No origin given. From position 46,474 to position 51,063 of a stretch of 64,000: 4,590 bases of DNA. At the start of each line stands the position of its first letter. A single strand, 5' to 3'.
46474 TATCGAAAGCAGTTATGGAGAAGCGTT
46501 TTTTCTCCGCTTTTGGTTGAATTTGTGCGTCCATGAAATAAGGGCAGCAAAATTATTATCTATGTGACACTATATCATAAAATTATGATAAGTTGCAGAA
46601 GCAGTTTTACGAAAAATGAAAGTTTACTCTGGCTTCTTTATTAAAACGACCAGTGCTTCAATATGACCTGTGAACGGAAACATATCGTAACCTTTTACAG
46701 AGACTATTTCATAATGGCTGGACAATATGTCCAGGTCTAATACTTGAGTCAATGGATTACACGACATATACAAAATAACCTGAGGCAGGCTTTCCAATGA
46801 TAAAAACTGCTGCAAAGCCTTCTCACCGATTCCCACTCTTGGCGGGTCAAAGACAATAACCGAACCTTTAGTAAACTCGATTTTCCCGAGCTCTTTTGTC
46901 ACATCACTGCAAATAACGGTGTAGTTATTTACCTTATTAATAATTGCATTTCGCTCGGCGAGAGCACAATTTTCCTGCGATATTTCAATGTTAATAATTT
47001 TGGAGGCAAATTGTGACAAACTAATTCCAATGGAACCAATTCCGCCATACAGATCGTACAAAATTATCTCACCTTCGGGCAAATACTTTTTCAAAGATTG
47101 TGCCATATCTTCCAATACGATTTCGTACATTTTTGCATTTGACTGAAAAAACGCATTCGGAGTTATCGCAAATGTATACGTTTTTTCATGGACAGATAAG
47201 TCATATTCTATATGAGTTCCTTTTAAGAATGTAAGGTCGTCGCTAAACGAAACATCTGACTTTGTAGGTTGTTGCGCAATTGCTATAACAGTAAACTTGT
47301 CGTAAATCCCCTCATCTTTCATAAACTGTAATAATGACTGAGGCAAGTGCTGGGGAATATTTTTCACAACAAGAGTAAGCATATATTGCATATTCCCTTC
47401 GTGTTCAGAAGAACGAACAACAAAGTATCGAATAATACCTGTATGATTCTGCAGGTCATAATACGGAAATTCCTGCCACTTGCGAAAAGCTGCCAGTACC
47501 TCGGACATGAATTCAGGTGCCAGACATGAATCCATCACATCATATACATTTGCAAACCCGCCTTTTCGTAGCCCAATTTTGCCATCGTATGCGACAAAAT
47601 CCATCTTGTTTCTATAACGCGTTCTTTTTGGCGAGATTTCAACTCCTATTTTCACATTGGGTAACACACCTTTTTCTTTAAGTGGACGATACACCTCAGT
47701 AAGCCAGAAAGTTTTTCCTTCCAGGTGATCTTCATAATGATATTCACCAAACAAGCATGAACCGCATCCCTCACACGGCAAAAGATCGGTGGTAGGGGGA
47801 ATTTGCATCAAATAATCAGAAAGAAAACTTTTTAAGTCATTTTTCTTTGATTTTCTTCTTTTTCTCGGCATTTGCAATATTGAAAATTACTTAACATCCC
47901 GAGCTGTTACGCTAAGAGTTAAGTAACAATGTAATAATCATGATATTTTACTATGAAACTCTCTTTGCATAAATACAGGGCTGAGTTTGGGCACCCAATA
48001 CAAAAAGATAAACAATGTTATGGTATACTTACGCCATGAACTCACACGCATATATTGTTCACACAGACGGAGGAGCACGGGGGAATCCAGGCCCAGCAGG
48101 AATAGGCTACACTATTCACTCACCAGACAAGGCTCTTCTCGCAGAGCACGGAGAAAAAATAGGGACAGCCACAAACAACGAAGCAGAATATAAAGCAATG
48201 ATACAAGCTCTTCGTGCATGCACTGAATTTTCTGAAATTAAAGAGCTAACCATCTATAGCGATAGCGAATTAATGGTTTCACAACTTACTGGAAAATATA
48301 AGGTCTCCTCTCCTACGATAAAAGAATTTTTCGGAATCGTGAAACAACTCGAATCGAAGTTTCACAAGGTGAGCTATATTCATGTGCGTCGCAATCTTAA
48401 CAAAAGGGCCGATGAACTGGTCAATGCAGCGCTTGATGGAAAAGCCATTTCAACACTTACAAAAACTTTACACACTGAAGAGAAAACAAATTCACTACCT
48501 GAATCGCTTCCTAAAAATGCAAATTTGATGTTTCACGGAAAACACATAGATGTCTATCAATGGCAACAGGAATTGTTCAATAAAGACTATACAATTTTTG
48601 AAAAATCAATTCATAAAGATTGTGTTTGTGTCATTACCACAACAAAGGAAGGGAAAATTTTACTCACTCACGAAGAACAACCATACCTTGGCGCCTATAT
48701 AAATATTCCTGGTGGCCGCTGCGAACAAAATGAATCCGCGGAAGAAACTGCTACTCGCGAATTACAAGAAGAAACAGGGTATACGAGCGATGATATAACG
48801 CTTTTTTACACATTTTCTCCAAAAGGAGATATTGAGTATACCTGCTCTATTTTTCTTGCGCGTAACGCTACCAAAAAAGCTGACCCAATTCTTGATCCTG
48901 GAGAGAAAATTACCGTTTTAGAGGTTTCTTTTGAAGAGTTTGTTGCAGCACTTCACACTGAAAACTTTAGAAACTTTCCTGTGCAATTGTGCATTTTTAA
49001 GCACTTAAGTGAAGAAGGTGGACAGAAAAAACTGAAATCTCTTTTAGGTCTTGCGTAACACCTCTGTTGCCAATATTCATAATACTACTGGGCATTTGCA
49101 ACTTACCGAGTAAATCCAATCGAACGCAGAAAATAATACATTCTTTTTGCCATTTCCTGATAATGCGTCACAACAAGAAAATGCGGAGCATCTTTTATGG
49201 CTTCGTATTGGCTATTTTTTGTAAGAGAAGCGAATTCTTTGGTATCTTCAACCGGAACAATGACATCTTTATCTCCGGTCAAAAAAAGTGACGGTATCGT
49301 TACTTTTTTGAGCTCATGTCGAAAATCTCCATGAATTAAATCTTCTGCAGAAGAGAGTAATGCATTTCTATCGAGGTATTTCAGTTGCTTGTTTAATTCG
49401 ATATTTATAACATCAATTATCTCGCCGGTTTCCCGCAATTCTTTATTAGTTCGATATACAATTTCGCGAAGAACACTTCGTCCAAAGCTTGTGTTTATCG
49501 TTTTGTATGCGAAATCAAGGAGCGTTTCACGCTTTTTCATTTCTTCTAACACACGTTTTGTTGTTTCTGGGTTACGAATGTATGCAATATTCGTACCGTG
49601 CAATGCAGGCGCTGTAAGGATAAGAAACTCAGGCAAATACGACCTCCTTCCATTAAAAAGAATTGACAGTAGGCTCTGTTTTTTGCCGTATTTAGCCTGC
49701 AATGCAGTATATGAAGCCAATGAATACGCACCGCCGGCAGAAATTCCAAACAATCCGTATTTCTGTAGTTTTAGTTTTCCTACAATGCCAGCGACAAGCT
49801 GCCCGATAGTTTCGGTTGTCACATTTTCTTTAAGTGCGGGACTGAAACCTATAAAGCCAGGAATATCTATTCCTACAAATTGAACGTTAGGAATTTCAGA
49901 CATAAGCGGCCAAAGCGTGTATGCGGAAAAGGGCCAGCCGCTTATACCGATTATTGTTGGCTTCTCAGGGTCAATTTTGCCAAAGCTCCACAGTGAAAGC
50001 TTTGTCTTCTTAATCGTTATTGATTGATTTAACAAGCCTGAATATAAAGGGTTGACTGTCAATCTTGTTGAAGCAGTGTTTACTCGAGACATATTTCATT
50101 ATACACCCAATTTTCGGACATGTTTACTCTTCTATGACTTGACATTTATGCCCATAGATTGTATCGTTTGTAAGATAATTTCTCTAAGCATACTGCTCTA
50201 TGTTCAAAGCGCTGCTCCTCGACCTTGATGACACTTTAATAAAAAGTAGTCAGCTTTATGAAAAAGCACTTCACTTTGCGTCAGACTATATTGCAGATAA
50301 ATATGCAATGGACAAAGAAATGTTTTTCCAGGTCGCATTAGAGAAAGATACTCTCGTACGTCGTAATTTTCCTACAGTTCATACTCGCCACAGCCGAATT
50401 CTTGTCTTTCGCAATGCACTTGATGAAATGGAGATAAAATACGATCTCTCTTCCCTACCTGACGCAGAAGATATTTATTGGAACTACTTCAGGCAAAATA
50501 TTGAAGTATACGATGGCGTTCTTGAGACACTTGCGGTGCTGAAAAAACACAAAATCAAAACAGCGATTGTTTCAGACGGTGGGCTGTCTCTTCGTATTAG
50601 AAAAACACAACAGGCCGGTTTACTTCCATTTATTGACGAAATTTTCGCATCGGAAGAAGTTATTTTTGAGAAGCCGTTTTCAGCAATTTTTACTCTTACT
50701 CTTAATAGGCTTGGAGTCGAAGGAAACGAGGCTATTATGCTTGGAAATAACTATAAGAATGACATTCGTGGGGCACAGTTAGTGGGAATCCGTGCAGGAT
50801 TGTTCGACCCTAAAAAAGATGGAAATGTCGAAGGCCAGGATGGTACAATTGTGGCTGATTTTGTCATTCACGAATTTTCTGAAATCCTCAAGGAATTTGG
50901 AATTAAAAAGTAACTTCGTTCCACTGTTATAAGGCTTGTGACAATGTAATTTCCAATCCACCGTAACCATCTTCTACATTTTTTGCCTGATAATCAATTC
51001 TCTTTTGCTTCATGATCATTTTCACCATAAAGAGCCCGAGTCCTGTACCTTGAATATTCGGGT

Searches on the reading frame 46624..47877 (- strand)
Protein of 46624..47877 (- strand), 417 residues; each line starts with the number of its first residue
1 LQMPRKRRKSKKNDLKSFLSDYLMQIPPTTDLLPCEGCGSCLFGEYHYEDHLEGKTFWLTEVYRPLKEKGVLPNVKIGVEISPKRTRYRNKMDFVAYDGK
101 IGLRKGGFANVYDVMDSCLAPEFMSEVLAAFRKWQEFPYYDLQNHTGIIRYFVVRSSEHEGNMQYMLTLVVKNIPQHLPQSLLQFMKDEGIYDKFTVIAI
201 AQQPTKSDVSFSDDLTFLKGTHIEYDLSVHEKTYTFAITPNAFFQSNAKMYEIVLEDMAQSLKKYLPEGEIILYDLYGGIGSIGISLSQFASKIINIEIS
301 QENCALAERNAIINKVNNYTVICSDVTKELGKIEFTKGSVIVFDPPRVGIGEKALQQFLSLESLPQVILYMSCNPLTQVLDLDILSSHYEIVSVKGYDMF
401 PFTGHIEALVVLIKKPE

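Call 78: search_protein_families(library=pfam, proteins=[window:46624-47877:-], max_evalue=0.00001)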
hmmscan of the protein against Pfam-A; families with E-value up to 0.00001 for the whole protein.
window:46624-47877:- (417 aa): 2 families
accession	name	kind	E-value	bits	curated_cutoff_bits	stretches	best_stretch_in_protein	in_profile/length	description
PF05958.17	tRNA_U5-meth_tr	-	1.2e-22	80.9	23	1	218-414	154-356/357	tRNA (Uracil-5-)-methyltransferase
PF09445.16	Methyltransf_15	-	1.5e-06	28.3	22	1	273-358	4-92/165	RNA cap guanine-N2 methyltransferase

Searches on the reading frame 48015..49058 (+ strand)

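Call 78: search_protein_families(library=pfam, proteins=[window:48015-49058:+], max_evalue=0.00001)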
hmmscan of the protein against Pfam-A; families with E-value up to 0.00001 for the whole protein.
window:48015-49058:+ (347 aa): 3 families
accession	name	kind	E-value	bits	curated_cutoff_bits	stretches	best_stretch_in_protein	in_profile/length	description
PF13456.12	RVT_3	-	3.8e-16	59.5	21.6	1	17-139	2-123/123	Reverse transcriptase-like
PF00293.34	NUDIX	-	3.2e-15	56.8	21.1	1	202-312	4-121/134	NUDIX domain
PF00075.30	RNase_H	-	6.9e-14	52.7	25.8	1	12-139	3-139/141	RNase H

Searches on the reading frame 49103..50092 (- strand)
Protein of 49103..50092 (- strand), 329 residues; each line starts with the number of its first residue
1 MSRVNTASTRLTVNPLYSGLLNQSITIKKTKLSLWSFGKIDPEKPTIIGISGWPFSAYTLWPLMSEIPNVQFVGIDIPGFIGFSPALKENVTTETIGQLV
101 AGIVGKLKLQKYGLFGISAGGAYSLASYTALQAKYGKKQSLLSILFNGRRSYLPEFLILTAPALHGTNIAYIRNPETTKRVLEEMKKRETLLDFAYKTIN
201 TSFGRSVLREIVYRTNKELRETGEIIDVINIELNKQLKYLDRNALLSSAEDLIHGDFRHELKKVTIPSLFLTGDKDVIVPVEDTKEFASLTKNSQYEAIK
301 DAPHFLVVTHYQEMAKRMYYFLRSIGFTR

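Call 78: search_protein_families(library=pfam, proteins=[window:49103-50092:-], max_evalue=0.00001)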
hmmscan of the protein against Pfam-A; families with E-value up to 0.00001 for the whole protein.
window:49103-50092:- (329 aa): 1 family
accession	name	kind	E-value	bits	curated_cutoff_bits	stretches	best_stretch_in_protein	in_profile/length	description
PF00561.26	Abhydrolase_1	-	4.6e-08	33.5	25.8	0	251-310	185-244/245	alpha/beta hydrolase fold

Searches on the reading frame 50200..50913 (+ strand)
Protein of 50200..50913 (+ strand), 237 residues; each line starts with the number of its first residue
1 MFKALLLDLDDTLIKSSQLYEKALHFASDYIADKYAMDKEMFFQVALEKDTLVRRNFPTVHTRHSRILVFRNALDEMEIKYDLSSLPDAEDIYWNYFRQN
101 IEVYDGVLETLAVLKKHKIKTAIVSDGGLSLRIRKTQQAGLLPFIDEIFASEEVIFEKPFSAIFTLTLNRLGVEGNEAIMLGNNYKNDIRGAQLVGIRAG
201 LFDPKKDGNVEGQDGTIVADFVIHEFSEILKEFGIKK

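Call 78: search_protein_families(library=pfam, proteins=[window:50200-50913:+], max_evalue=0.00001)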
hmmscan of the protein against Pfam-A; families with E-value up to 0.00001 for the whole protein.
window:50200-50913:+ (237 aa): 2 families
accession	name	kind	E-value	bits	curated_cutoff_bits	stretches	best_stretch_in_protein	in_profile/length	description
PF00702.32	Hydrolase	-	9.6e-20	72.2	26.4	1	2-196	1-191/191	haloacid dehalogenase-like hydrolase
PF13419.12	HAD_2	-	4.9e-19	69.6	23.8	1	6-199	2-175/178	Haloacid dehalogenase-like hydrolase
